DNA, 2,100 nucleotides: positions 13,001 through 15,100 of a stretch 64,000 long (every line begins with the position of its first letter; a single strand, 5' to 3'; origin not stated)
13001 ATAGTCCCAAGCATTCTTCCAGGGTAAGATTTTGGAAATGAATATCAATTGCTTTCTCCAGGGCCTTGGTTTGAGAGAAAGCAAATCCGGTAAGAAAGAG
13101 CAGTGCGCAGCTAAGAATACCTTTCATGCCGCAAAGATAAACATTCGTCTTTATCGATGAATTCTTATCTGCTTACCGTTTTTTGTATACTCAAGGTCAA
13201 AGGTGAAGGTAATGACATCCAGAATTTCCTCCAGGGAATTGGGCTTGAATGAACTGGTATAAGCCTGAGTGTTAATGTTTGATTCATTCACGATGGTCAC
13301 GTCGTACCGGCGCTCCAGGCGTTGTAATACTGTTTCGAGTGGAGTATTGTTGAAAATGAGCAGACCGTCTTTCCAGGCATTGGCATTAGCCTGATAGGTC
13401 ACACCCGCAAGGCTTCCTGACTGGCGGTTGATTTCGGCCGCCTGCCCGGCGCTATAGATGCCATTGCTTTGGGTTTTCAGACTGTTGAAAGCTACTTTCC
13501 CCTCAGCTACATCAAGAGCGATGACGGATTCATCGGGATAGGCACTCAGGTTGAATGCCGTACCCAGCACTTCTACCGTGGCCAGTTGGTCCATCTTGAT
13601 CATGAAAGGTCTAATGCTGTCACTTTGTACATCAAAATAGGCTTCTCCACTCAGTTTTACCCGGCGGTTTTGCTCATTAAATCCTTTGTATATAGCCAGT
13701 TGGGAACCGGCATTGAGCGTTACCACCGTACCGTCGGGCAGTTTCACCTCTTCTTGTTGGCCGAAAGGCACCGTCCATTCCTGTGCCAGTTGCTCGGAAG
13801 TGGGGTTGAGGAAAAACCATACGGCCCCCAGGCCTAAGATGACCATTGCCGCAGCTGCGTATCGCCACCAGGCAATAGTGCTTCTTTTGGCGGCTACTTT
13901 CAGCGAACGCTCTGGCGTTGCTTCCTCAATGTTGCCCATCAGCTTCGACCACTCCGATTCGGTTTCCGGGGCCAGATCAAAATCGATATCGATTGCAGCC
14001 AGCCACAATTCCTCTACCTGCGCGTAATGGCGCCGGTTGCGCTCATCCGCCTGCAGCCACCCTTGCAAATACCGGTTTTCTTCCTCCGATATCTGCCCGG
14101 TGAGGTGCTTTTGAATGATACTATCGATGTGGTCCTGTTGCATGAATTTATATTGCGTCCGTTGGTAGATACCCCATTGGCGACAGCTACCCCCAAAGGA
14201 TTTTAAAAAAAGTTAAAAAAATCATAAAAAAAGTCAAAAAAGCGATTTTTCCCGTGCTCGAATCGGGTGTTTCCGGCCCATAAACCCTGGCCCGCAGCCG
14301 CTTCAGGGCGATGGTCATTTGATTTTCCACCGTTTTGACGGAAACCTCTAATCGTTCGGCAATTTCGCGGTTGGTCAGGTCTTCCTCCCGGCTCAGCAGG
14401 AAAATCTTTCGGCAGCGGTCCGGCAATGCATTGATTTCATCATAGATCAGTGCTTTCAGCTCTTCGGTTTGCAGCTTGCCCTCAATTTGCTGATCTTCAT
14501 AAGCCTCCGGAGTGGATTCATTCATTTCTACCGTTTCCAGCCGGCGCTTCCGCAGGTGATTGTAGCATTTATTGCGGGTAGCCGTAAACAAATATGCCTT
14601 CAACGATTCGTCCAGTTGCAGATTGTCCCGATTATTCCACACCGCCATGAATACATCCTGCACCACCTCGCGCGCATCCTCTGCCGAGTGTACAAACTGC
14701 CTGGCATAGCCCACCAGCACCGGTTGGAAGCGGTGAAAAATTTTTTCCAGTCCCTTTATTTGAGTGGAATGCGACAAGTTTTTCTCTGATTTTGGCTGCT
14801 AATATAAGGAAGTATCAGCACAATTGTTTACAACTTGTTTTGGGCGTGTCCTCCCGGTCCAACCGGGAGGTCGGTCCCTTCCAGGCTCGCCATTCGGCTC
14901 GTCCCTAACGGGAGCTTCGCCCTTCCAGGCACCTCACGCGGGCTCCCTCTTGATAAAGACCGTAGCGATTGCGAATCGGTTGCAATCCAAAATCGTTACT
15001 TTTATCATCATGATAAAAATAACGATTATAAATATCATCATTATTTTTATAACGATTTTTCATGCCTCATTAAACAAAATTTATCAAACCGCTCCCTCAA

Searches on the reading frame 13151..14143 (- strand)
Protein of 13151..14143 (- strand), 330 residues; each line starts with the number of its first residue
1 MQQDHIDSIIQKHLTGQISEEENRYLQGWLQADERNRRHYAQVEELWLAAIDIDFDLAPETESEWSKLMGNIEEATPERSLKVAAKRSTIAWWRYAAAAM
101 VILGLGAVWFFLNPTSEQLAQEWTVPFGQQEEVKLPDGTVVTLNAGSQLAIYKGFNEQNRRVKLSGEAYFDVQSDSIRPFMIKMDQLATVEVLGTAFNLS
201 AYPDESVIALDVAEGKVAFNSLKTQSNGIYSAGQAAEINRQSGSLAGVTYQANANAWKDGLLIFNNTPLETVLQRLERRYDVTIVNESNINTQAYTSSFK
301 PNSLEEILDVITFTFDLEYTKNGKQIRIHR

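Call 13: search_protein_families(library=pfam, proteins=[window:13151-14143:-])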
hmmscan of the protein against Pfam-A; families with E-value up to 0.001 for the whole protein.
window:13151-14143:- (330 aa): 3 families
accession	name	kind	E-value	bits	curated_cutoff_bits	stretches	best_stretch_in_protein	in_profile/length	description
PF16344.10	FecR_C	-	1.2e-17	64.1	24.4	1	262-328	2-70/70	FecR, C-terminal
PF04773.18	FecR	-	5.7e-16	59.2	24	1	125-217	5-96/97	FecR protein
PF16220.10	DUF4880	-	0.0001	22.5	25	1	16-46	13-43/43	Domain of unknown function (DUF4880)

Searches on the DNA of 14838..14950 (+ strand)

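Call 54: search_dna_similar(query=window:14838-14950:+, collection=phages, mode=distant, max_evalue=0.01, max_rows=20)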
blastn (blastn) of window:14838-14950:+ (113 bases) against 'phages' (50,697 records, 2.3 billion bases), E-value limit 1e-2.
No match.
